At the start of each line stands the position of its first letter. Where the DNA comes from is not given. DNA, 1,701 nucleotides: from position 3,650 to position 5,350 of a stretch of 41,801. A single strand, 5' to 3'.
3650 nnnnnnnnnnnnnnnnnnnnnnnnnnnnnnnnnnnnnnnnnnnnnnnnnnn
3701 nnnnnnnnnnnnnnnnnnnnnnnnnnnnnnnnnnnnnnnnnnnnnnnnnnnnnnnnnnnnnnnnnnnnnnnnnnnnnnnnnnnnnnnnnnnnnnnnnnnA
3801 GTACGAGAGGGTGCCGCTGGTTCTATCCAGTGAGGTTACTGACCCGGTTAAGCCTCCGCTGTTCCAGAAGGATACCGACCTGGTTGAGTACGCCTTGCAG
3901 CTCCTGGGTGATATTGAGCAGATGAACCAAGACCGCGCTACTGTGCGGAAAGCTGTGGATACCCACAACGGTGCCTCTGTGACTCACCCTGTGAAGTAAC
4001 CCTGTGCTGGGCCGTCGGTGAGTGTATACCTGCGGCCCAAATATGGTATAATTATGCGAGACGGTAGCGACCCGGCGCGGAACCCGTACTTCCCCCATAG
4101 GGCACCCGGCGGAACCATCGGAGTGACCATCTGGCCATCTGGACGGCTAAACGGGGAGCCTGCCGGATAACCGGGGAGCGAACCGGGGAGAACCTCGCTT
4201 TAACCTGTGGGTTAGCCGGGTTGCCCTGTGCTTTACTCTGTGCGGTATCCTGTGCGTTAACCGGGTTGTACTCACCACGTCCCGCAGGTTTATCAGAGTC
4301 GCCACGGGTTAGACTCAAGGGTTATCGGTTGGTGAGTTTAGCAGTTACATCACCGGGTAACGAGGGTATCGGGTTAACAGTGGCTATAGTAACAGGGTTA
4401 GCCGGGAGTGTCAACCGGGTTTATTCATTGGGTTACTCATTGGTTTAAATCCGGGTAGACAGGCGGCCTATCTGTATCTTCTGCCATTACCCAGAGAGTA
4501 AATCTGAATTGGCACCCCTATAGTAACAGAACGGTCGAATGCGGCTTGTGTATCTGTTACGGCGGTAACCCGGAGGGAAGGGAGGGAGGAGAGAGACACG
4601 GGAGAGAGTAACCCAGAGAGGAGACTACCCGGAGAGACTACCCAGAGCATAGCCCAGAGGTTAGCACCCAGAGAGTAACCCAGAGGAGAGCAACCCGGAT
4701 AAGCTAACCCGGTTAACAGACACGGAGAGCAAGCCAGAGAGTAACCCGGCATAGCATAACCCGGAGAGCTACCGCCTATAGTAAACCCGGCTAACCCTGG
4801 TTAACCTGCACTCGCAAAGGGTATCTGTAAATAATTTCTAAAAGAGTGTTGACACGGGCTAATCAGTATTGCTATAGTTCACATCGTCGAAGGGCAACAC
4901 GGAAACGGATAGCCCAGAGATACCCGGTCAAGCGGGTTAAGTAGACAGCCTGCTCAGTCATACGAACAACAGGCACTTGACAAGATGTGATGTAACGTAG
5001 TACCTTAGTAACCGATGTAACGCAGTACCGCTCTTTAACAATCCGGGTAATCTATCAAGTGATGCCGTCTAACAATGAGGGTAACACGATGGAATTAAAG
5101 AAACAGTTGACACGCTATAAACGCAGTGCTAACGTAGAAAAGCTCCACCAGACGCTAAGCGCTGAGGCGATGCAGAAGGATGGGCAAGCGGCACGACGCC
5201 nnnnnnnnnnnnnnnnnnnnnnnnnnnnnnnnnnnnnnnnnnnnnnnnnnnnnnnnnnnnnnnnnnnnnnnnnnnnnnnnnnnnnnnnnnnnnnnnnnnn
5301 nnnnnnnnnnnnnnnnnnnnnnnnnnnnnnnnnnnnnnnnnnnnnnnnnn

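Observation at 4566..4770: Purine-rich 9-mer array would be transcribed as a leader carrying many SD-like GGAG motifs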

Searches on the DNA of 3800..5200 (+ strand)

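Call 6: search_dna_similar(query=window:3800-5100:+, collection=phages, mode=near, max_rows=30)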
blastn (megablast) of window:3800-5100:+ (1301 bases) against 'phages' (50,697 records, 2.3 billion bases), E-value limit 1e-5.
Records with a match: 10; places in all: 15; records where one place covers at least 80% of the query: 0.
Best place of each record, by identity: 95-99% 2; 90-95% 5; 80-90% 3.
By first word of the organism name: Cronobacter 7; Aeromonas 2; Kosakonia 1.
By host as written in the record: Cronobacter sakazakii 3; Cronobacter sakazakii strain 51329 2; - 2; Kosakonia cowanii 1; Aeromonas hydrophila 1; Aeromonas hydrophila SNUFPCA9 1.
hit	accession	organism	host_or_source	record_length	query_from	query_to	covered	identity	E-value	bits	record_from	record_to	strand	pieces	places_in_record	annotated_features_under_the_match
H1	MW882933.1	Cronobacter phage EspYZU05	Cronobacter sakazakii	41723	1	812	62%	97.9%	0e+0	1410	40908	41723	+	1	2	hypothetical protein (x2)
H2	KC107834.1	Cronobacter phage vB_CskP_GAP227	Cronobacter sakazakii strain 51329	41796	1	812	62%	92.2%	0e+0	1142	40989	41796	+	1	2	hypothetical protein (x2)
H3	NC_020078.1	Cronobacter phage vB_CskP_GAP227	Cronobacter sakazakii strain 51329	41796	1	812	62%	92.2%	0e+0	1142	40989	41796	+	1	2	hypothetical protein (x2)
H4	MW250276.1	Kosakonia virus Kc318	Kosakonia cowanii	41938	1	812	62%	90.1%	0e+0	1074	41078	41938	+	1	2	hypothetical protein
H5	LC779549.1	Cronobacter phage GY3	Cronobacter sakazakii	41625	1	671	52%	97.5%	0e+0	1146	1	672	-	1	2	hypothetical protein (x2)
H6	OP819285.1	Cronobacter phage EspYZU13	Cronobacter sakazakii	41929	1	308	24%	88.3%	1e-98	366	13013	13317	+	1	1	hypothetical protein (x2)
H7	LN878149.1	Cronobacter phage Dev-CD-23823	-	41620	1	278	21%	93.5%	4e-113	414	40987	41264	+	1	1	gp48: hypothetical protein | gp47: hypothetical protein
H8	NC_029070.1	Cronobacter phage Dev-CD-23823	-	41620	1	278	21%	93.5%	4e-113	414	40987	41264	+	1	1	gp48: hypothetical protein | gp47: hypothetical protein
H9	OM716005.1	Aeromonas phage vB_ AhaP_PT2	Aeromonas hydrophila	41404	1041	1184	11%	80.0%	1e-18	100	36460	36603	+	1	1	none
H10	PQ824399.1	Aeromonas phage vB_AroA_KFSA9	Aeromonas hydrophila SNUFPCA9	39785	1120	1184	5%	89.4%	2e-12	81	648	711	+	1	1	hypothetical protein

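Call 20: search_dna_similar(query=window:4440-4860:+, collection=phages, mode=distant, max_rows=40, max_evalue=0.001)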
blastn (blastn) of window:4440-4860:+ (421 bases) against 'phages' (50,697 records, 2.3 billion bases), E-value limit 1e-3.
Records with a match: 10; places in all: 15; records where one place covers at least 80% of the query: 1.
Best place of each record, by identity: 90-95% 3; 80-90% 6; 60-80% 1.
By first word of the organism name: Cronobacter 5; Pectobacterium 4; Kosakonia 1.
By host as written in the record: Cronobacter sakazakii 3; Cronobacter sakazakii strain 51329 2; Pectobacterium carotovorum subsp. carotovorum ATCC 15713 2; Pectobacterium carotovorum 2; Kosakonia cowanii 1.
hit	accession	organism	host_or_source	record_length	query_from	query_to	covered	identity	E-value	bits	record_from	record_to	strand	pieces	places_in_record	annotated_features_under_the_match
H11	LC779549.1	Cronobacter phage GY3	Cronobacter sakazakii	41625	1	419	100%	89.5%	5e-158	562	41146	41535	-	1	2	none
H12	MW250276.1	Kosakonia virus Kc318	Kosakonia cowanii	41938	173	421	59%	93.1%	2e-106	390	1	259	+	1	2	none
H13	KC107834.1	Cronobacter phage vB_CskP_GAP227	Cronobacter sakazakii strain 51329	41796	173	421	59%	90.0%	7e-93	345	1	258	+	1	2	none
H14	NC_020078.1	Cronobacter phage vB_CskP_GAP227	Cronobacter sakazakii strain 51329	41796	173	421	59%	90.0%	7e-93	345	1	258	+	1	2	none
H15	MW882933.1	Cronobacter phage EspYZU05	Cronobacter sakazakii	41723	173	421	59%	88.5%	1e-89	334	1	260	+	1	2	none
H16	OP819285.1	Cronobacter phage EspYZU13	Cronobacter sakazakii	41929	24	323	71%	69.3%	5e-25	121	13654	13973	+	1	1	none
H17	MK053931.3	Pectobacterium phage Arno160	Pectobacterium carotovorum subsp. ...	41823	28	94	16%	80.9%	5e-6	58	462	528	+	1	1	none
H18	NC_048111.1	Pectobacterium phage Arno160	Pectobacterium carotovorum subsp. ...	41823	28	94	16%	80.9%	5e-6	58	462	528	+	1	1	none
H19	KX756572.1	Pectobacterium phage PP2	Pectobacterium carotovorum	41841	34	94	14%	80.6%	2e-5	55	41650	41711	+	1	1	none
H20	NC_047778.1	Pectobacterium phage PP2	Pectobacterium carotovorum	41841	34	94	14%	80.6%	2e-5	55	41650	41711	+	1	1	none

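Call 32: search_dna_similar(query=window:4000-4130:+, collection=phages, mode=distant, max_rows=60, max_evalue=0.01)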
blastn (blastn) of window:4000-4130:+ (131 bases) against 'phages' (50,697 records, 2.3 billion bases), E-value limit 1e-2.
Records with a match: 43; places in all: 45; records where one place covers at least 80% of the query: 8.
Best place of each record, by identity: >=99% 1; 95-99% 4; 80-90% 14; 60-80% 24.
By first word of the organism name: Aeromonas 12; Yersinia 8; Cronobacter 7; Klebsiella 5; Pectobacterium 4; Vibrio 2; Salmonella 2; Kosakonia 1; Serratia 1; Proteus 1.
By host as written in the record: - 7; Aeromonas sp. PIA_XB1_6 6; Cronobacter sakazakii 3; Cronobacter sakazakii strain 51329 2; Yersinia enterocolitica 2; Yersinia enterocolitica serotype O:3 strain 6471/76 2; Aeromonas salmonicida subsp. salmonicida 2; Aeromonas hydrophila 2; and 13 more.
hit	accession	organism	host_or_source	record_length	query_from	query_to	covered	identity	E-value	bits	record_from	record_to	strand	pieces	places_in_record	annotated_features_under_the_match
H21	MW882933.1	Cronobacter phage EspYZU05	Cronobacter sakazakii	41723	1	131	100%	100.0%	7e-61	237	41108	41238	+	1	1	none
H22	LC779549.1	Cronobacter phage GY3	Cronobacter sakazakii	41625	1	131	100%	95.5%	4e-52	208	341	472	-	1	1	none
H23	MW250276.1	Kosakonia virus Kc318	Kosakonia cowanii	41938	1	131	100%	95.4%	1e-52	210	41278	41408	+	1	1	none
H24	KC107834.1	Cronobacter phage vB_CskP_GAP227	Cronobacter sakazakii strain 51329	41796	1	131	100%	95.4%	1e-51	206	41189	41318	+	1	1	none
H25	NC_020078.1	Cronobacter phage vB_CskP_GAP227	Cronobacter sakazakii strain 51329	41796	1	131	100%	95.4%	1e-51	206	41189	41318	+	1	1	none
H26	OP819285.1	Cronobacter phage EspYZU13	Cronobacter sakazakii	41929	1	114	87%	84.2%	1e-26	123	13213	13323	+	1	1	hypothetical protein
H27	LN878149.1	Cronobacter phage Dev-CD-23823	-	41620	3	117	88%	83.5%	5e-25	119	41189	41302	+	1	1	none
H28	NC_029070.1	Cronobacter phage Dev-CD-23823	-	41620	3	117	88%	83.5%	5e-25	119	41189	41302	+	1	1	none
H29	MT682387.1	Aeromonas phage Atoyac10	Aeromonas sp. PIA_XB1_6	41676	10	113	79%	74.5%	6e-5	53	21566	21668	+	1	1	none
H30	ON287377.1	Serratia phage vB_SmaP-Kaonashi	Serratia marcescens LVF3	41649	23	120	75%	77.8%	2e-11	74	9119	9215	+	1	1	none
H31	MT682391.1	Aeromonas phage Atoyac23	Aeromonas sp. PIA_XB1_6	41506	23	113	69%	77.4%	5e-6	56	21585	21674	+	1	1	none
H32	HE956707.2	Yersinia phage phiR8-01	-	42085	23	104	63%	85.4%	6e-18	95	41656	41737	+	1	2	direct terminal repeat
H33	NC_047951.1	Yersinia phage phiR8-01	-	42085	23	104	63%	85.4%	6e-18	95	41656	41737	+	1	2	direct terminal repeat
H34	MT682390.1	Aeromonas phage Atoyac15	Aeromonas sp. PIA_XB1_6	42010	23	113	69%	76.3%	5e-6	55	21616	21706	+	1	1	none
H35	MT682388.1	Aeromonas phage Atoyac13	Aeromonas sp. PIA_XB1_6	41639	23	113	69%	76.3%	6e-5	52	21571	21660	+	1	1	none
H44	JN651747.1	Aeromonas phage phiAS7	Aeromonas salmonicida subsp. salmonicida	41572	18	104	66%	76.4%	1e-7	62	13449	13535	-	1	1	none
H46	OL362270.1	Klebsiella phage 6937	Klebsiella aerogenes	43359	18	104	66%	76.1%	1e-6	58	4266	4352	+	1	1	none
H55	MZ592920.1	Vibrio phage vB_VpaP_G1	Vibrio parahaemolyticus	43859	23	74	40%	88.5%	8e-10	68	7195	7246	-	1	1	none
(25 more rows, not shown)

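Call 33: get_annotated_region(hit=H26, flank=1600)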
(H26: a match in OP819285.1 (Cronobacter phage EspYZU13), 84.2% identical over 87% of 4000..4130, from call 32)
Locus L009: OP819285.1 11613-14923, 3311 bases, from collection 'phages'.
description: Cronobacter phage EspYZU13, complete genome.
organism: Cronobacter phage EspYZU13 (NCBI taxid 3003790)
taxonomy: Viruses; Duplodnaviria; Heunggongvirae; Uroviricota; Caudoviricetes; Autographiviridae; Melnykvirinae; Cronosvirus
host: Cronobacter sakazakii; source: sewage; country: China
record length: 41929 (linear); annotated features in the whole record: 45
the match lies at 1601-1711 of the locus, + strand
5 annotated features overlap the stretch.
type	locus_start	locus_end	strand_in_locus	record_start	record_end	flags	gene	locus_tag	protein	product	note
CDS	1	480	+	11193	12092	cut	-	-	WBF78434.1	hypothetical protein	ORF7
CDS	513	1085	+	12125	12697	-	-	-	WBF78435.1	endolysin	ORF8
CDS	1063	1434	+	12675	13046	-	-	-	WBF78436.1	hypothetical protein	ORF9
CDS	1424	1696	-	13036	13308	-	-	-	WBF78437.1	hypothetical protein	ORF10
CDS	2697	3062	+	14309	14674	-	-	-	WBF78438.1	hypothetical protein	ORF11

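Call 34: get_annotated_region(hit=H29, flank=1600)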
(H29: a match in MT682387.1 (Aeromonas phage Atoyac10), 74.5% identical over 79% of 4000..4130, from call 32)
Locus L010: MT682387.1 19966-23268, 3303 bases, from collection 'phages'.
description: Aeromonas phage Atoyac10, complete genome.
organism: Aeromonas phage Atoyac10 (NCBI taxid 2767548)
taxonomy: Viruses; Duplodnaviria; Heunggongvirae; Uroviricota; Caudoviricetes; Autographiviridae; Melnykvirinae
host: Aeromonas sp. PIA_XB1_6; source: River from Morelos; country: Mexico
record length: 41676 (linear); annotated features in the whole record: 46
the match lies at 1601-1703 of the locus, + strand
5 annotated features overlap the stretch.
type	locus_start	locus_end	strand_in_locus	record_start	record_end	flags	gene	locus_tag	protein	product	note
CDS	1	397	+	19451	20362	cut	-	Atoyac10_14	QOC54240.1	hypothetical protein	-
CDS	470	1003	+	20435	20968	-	-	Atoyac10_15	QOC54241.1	lysozyme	-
CDS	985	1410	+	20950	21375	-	-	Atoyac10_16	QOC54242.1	hypothetical protein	remote similarity to the phage Mu NP_050634.1 protein; Mu phage protein F is putatively involved in the capsid ...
CDS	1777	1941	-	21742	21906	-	-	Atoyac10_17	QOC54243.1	hypothetical protein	-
CDS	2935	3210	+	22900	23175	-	-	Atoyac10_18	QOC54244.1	hypothetical protein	-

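Call 35: get_annotated_region(hit=H30, flank=1600)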
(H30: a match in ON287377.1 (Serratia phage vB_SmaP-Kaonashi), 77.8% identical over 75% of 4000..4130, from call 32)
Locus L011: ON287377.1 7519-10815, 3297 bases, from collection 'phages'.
description: Serratia phage vB_SmaP-Kaonashi, complete genome.
organism: Serratia phage vB_SmaP-Kaonashi (NCBI taxid 2943839)
taxonomy: Viruses; Duplodnaviria; Heunggongvirae; Uroviricota; Caudoviricetes; Autographiviridae; Melnykvirinae; Aghbyvirus
host: Serratia marcescens LVF3; source: sewage; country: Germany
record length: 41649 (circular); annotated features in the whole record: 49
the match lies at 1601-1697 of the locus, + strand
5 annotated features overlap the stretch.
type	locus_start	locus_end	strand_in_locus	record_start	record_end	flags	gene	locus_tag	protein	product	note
CDS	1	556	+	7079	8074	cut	-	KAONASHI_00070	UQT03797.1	hypothetical protein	-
CDS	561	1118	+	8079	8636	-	-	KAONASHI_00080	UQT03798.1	baseplate central spike complex protein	-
CDS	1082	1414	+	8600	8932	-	-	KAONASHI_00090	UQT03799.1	hypothetical protein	-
CDS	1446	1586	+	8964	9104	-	-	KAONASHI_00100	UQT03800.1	metallo-dependent phosphatase-like protein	-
CDS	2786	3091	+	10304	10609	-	-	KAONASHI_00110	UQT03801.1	hypothetical protein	-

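Call 36: get_annotated_region(hit=H44, flank=1600)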
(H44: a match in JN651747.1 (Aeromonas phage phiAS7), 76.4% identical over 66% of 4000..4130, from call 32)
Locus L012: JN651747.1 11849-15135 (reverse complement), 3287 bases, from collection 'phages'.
description: Aeromonas phage phiAS7, complete genome.
organism: Aeromonas phage phiAS7 (NCBI taxid 1141132)
taxonomy: Viruses; Duplodnaviria; Heunggongvirae; Uroviricota; Caudoviricetes; Autographiviridae; Melnykvirinae; Aerosvirus; Aerosvirus AS7
host: Aeromonas salmonicida subsp. salmonicida; source: fish culture farm; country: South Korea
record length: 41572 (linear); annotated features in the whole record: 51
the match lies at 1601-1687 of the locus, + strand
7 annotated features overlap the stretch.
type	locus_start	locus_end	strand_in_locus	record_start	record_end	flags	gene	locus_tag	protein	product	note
CDS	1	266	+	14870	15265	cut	-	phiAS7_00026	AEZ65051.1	hypothetical protein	-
CDS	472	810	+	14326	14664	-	-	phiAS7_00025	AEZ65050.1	putative endolysin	-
CDS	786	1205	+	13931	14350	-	-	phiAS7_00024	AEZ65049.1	phage Mu protein F-like protein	-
CDS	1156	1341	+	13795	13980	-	-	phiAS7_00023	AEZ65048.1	hypothetical protein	-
CDS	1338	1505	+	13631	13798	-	-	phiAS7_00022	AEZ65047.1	hypothetical protein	-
CDS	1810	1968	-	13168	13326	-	-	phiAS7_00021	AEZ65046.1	hypothetical protein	-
CDS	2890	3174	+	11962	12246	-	-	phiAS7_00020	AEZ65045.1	hypothetical protein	-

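Call 37: get_annotated_region(hit=H46, flank=1600)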
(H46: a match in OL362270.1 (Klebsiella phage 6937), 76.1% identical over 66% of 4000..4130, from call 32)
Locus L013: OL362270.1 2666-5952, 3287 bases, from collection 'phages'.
description: Klebsiella phage 6937, complete genome.
organism: Klebsiella phage 6937 (NCBI taxid 2912294)
taxonomy: Viruses; Duplodnaviria; Heunggongvirae; Uroviricota; Caudoviricetes; Autographiviridae; Melnykvirinae
host: Klebsiella aerogenes; source: raw sewage; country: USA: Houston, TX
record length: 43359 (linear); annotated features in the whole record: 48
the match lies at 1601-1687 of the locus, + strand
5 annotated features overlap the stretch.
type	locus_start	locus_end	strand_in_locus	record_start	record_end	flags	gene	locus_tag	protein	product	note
CDS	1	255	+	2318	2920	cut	-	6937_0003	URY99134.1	hypothetical protein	-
CDS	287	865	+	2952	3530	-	-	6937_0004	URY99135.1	hypothetical protein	-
CDS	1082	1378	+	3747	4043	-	-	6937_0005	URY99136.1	hypothetical protein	-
CDS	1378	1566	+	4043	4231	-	-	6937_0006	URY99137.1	hypothetical protein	-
CDS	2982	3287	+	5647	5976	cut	-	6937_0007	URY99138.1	hypothetical protein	-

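Call 38: get_annotated_region(hit=H55, flank=1600)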
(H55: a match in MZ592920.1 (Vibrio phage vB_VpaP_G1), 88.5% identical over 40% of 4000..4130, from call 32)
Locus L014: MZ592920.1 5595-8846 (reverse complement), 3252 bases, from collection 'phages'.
description: Vibrio phage vB_VpaP_G1, complete genome.
organism: Vibrio phage vB_VpaP_G1 (NCBI taxid 2862773)
taxonomy: Viruses; Duplodnaviria; Heunggongvirae; Uroviricota; Caudoviricetes; Autographiviridae; Youngvirus; Youngvirus G1
host: Vibrio parahaemolyticus; source: -; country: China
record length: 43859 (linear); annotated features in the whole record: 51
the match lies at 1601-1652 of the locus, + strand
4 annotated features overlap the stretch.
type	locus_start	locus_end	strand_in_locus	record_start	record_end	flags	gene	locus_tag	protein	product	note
CDS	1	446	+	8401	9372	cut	-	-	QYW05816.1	putative outer capsid protein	-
CDS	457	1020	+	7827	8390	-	-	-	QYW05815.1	lysin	prophage lysozyme; Phage lysin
CDS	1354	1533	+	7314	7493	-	-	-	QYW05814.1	hypothetical protein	-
CDS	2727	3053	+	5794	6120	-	-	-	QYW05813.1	hypothetical protein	-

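Call 58: search_rna_families(source=window, start=3900, end=5200, threshold=evalue, max_evalue=1)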
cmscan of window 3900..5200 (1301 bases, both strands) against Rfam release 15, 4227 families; matches with E-value up to 1: 0.
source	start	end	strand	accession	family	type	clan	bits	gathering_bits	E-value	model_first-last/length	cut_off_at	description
